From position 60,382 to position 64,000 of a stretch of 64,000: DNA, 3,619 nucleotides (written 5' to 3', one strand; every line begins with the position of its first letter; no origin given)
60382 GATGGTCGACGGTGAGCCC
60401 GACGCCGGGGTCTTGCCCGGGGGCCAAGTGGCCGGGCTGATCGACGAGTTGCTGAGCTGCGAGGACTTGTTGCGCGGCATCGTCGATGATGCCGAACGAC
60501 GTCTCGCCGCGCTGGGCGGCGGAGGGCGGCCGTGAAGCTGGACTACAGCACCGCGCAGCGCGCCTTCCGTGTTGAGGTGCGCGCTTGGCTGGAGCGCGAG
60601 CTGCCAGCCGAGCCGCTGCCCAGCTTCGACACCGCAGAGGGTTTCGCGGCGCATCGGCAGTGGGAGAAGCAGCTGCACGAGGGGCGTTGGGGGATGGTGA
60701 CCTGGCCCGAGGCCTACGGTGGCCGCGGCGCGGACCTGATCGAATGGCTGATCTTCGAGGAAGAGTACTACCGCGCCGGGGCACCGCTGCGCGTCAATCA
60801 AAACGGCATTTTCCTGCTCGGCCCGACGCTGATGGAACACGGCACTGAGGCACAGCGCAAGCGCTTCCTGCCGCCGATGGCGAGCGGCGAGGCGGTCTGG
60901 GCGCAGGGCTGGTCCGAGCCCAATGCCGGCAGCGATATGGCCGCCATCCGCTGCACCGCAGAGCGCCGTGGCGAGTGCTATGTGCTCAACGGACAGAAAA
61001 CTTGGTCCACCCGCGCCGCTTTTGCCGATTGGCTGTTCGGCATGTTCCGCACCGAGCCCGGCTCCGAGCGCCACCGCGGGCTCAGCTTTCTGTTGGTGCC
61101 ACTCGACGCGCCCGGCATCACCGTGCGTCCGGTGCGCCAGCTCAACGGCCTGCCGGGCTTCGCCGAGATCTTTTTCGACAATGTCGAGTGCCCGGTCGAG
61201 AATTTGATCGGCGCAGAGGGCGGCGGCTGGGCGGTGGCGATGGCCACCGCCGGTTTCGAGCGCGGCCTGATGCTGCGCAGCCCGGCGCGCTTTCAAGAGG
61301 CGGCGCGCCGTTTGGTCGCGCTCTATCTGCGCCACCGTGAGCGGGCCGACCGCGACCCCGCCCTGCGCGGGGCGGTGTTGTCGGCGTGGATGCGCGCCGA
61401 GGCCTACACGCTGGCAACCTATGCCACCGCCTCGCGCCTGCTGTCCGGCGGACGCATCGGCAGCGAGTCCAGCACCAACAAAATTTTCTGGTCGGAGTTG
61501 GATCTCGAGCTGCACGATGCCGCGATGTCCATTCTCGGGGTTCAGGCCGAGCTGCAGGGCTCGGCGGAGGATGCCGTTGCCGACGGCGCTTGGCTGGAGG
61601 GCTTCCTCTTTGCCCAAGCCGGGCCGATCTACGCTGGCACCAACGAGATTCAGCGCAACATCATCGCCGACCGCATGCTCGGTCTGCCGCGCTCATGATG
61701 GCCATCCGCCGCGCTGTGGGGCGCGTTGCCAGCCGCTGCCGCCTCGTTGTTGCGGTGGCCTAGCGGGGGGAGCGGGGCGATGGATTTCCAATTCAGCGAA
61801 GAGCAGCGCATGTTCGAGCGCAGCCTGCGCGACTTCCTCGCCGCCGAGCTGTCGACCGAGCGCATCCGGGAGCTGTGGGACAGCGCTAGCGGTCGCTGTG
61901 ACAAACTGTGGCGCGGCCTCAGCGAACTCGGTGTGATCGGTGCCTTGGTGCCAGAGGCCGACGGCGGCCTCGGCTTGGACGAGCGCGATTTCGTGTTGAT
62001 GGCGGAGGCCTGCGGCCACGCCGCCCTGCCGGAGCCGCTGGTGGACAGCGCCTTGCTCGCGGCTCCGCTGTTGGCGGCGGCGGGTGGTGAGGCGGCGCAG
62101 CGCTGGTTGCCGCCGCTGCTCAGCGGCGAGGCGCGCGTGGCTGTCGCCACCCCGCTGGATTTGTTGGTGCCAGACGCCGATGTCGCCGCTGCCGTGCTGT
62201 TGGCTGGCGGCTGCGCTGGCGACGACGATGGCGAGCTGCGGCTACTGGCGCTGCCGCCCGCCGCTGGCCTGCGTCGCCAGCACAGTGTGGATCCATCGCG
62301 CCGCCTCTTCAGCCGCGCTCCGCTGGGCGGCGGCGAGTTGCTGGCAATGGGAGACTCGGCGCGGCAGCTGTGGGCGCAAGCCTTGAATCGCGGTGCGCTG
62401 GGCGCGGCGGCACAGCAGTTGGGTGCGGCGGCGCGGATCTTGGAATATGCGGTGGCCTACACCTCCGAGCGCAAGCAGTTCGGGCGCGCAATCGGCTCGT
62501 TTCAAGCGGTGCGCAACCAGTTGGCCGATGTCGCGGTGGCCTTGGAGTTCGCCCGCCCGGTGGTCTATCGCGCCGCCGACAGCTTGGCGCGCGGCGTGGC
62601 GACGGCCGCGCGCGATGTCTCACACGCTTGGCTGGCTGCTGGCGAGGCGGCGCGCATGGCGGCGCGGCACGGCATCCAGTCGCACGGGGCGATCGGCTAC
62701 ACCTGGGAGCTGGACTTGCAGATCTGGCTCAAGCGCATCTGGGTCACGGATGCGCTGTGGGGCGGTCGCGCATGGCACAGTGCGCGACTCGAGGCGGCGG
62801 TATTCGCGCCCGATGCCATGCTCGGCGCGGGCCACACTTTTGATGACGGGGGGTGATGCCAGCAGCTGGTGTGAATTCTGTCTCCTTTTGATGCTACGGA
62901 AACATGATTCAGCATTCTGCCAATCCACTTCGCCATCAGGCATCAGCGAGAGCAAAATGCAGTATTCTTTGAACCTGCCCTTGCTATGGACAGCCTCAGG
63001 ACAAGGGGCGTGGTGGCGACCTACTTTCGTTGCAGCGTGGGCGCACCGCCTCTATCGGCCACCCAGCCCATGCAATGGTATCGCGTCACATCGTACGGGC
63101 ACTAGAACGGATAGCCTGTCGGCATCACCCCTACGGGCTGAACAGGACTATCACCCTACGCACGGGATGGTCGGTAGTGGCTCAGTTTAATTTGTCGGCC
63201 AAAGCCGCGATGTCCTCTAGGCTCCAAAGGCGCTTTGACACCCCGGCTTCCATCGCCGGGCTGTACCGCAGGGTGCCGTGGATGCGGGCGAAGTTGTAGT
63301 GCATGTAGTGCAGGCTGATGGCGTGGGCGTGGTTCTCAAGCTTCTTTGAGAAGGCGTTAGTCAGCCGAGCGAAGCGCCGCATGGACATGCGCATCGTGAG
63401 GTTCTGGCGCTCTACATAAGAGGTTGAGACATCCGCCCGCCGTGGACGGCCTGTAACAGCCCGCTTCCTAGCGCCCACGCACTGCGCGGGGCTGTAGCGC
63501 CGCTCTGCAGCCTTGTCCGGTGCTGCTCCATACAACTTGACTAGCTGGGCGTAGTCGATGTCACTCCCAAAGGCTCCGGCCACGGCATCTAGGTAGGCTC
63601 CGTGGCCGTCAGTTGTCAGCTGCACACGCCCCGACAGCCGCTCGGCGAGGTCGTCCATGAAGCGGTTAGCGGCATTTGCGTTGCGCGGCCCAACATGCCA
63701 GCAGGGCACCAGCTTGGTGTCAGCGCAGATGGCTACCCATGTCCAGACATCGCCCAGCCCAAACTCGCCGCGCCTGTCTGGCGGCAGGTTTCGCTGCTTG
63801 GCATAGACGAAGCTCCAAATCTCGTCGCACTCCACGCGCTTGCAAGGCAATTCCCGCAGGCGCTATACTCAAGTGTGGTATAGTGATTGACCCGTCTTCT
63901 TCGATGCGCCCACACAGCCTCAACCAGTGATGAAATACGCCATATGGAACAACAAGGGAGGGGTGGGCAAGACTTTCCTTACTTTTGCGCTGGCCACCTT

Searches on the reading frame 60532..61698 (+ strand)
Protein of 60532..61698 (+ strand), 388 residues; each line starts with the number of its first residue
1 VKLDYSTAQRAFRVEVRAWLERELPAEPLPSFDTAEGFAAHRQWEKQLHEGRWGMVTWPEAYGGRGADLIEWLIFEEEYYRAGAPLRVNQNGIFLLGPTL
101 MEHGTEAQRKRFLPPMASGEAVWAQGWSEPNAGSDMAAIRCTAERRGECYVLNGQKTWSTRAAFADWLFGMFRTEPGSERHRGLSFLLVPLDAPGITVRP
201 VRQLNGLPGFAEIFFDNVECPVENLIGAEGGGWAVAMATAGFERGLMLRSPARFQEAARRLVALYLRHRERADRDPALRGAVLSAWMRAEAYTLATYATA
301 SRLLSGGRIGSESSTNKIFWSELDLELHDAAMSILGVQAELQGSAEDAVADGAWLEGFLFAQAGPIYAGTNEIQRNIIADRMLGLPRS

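Call 23: search_protein_families(library=ncbifam, proteins=[window:60532-61698:+], max_evalue=0.00001)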
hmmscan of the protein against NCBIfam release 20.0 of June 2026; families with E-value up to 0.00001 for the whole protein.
window:60532-61698:+ (388 aa): 17 families
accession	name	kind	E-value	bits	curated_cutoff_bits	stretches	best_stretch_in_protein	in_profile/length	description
TIGR03204.1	pimC_large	equivalog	1.1e-62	212.2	623.85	1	3-385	2-395/395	pimeloyl-CoA dehydrogenase large subunit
NF045652.1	ProlPCPDhRedW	equivalog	6e-39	133.9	650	1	11-385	6-375/376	L-prolyl-[peptidyl-carrier protein] dehydrogenase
NF008997.0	PRK12341.1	equivalog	6.5e-31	107.7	537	1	13-259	13-257/382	acyl-CoA dehydrogenase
NF042972.1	AcrlCoAredClosAcrC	equivalog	1.4e-30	106.2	640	1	1-382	1-376/378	acryloyl-CoA reductase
NF053553.1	prodigi_MBC_PigA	equivalog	6.2e-29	101.3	500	1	100-382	100-379/381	prodigiosin MBC biosynthesis dehydrogenase PigA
NF045552.1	GlutCoADH_Des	equivalog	2.6e-28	99.3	470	1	3-237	3-237/387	glutaryl-CoA dehydrogenase Acd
TIGR03207.1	cyc_hxne_CoA_dh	equivalog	3.7e-25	88.4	575.35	1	57-247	50-241/372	cyclohexanecarboxyl-CoA dehydrogenase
NF043006.1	CyhCrbnylCoADH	equivalog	5.1e-25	88.3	650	1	56-380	52-373/380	cyclohexane-1-carbonyl-CoA dehydrogenase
NF058590.1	AcCoDHFadEBacil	equivalog_domain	2.6e-24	85.7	600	1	51-237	63-250/586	acyl-CoA dehydrogenase FadE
NF002885.1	PRK03354.1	equivalog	1.6e-21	76.8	540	1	42-244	40-239/378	crotonobetainyl-CoA dehydrogenase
NF042439.1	SulpropCoADesulf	equivalog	2.2e-19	69.4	600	1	47-231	32-219/379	3-sulfinopropanoyl-CoA desulfinase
TIGR03203.1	pimD_small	equivalog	7e-13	48.4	652.7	1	4-228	3-224/378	pimeloyl-CoA dehydrogenase small subunit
NF007000.1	PRK09463.1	subfamily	9.4e-12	44.1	600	1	97-338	131-396/726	acyl-CoA dehydrogenase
NF052270.1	Staph_DH_FadE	equivalog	4.7e-10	38.8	600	1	99-201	116-215/400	acyl-CoA dehydrogenase FadE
NF009586.0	PRK13026.1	subfamily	1.8e-08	33.2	608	1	97-268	166-357/777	acyl-CoA dehydrogenase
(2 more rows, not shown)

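Call 45: search_protein_families(library=pfam, proteins=[window:60532-61698:+], max_evalue=0.001)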
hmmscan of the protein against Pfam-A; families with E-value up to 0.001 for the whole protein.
window:60532-61698:+ (388 aa): 3 families
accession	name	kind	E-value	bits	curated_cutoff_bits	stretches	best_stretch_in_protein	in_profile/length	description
PF02770.24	Acyl-CoA_dh_M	-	3.1e-23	82.2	33.3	1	124-218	1-97/97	Acyl-CoA dehydrogenase, middle domain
PF02771.21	Acyl-CoA_dh_N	-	4.5e-20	72.6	22.9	1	8-120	3-113/113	Acyl-CoA dehydrogenase, N-terminal domain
PF00441.29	Acyl-CoA_dh_1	-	2.4e-18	67.2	22.4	1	230-383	1-150/150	Acyl-CoA dehydrogenase, C-terminal domain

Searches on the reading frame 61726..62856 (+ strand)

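Call 23: search_protein_families(library=ncbifam, proteins=[window:61726-62856:+], max_evalue=0.00001)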
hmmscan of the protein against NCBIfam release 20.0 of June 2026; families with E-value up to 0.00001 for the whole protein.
window:61726-62856:+ (376 aa): 12 families
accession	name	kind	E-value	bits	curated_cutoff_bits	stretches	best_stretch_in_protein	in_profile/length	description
NF050027.1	acylCoADhIpdE2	equivalog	5.8e-39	134.4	450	1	25-360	1-311/311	acyl-CoA dehydrogenase IpdE2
NF045552.1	GlutCoADH_Des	equivalog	6.9e-28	97.9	470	1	208-332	229-352/387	glutaryl-CoA dehydrogenase Acd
TIGR03203.1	pimD_small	equivalog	3.7e-27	95.4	652.7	2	227-358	243-375/378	pimeloyl-CoA dehydrogenase small subunit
NF042972.1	AcrlCoAredClosAcrC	equivalog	7.7e-24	84.1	640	1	218-336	236-353/378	acryloyl-CoA reductase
NF045652.1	ProlPCPDhRedW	equivalog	1.6e-23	83.1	650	2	228-325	244-340/376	L-prolyl-[peptidyl-carrier protein] dehydrogenase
NF053553.1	prodigi_MBC_PigA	equivalog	2.1e-23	83.1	500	2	228-331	249-351/381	prodigiosin MBC biosynthesis dehydrogenase PigA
NF042439.1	SulpropCoADesulf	equivalog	2.8e-20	72.4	600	1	218-331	229-342/379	3-sulfinopropanoyl-CoA desulfinase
NF058590.1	AcCoDHFadEBacil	equivalog_domain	5.6e-20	71.4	600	2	220-297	253-330/586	acyl-CoA dehydrogenase FadE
NF008997.0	PRK12341.1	equivalog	6e-20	71.6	537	1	225-331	243-348/382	acyl-CoA dehydrogenase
NF002885.1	PRK03354.1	equivalog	5.7e-14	51.9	540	1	228-335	243-349/378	crotonobetainyl-CoA dehydrogenase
TIGR03207.1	cyc_hxne_CoA_dh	equivalog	2.4e-11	43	575.35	0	229-328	243-341/372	cyclohexanecarboxyl-CoA dehydrogenase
NF043006.1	CyhCrbnylCoADH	equivalog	1.4e-10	40.7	650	1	227-328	244-344/380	cyclohexane-1-carbonyl-CoA dehydrogenase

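Call 45: search_protein_families(library=pfam, proteins=[window:61726-62856:+], max_evalue=0.001)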
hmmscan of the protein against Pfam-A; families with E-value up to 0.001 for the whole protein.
window:61726-62856:+ (376 aa): 3 families
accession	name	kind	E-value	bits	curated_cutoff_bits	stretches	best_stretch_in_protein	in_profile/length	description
PF00441.29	Acyl-CoA_dh_1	-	7.1e-21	75.4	22.4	1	218-343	9-133/150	Acyl-CoA dehydrogenase, C-terminal domain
PF02771.21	Acyl-CoA_dh_N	-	5e-18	66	22.9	1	24-135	1-113/113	Acyl-CoA dehydrogenase, N-terminal domain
PF08028.16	Acyl-CoA_dh_2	-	6.6e-07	30.1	22.7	1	225-328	1-113/134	Acyl-CoA dehydrogenase, C-terminal domain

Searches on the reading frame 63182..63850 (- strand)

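Call 23: search_protein_families(library=ncbifam, proteins=[window:63182-63850:-], max_evalue=0.00001)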
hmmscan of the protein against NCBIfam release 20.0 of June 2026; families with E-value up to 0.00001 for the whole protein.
window:63182-63850:- (222 aa): 1 family
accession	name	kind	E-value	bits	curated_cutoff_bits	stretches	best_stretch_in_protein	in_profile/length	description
NF033558.1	transpos_IS1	equivalog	3.1e-08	33.8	100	0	6-90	98-167/199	IS1 family transposase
